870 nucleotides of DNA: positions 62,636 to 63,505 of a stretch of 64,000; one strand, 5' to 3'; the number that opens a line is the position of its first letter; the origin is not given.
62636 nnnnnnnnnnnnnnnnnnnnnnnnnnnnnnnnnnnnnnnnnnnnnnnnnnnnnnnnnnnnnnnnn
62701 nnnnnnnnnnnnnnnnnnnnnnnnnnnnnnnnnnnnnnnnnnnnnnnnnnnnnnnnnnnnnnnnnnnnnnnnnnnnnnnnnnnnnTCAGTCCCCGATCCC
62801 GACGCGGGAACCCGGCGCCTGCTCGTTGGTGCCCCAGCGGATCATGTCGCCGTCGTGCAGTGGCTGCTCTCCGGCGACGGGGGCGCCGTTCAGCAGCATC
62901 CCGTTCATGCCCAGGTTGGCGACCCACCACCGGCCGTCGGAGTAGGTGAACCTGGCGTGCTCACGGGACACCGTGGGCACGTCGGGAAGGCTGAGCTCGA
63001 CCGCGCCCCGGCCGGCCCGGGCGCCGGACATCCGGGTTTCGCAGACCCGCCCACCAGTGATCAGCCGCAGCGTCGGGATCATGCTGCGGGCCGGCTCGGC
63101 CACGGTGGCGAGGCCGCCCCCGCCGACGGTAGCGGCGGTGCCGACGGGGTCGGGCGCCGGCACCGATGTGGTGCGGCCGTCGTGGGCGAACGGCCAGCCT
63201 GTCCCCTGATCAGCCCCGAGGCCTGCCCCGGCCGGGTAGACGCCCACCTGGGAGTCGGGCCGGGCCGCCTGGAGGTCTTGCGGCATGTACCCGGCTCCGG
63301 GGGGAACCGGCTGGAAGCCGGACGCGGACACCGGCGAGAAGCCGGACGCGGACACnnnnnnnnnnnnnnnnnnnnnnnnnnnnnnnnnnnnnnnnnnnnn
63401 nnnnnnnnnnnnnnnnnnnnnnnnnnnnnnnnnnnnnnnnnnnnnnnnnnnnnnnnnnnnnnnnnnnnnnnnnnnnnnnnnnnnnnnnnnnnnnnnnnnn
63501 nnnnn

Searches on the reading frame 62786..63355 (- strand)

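Call 57: search_protein_families(library=pfam, proteins=[window:62786-63355:-], max_evalue=0.001)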
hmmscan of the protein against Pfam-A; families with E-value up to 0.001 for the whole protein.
window:62786-63355:- (189 aa): 1 family
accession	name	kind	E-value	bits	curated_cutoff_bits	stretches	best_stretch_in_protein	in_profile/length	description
PF00498.31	FHA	-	4.7e-12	46.6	20.7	1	115-175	4-67/67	FHA domain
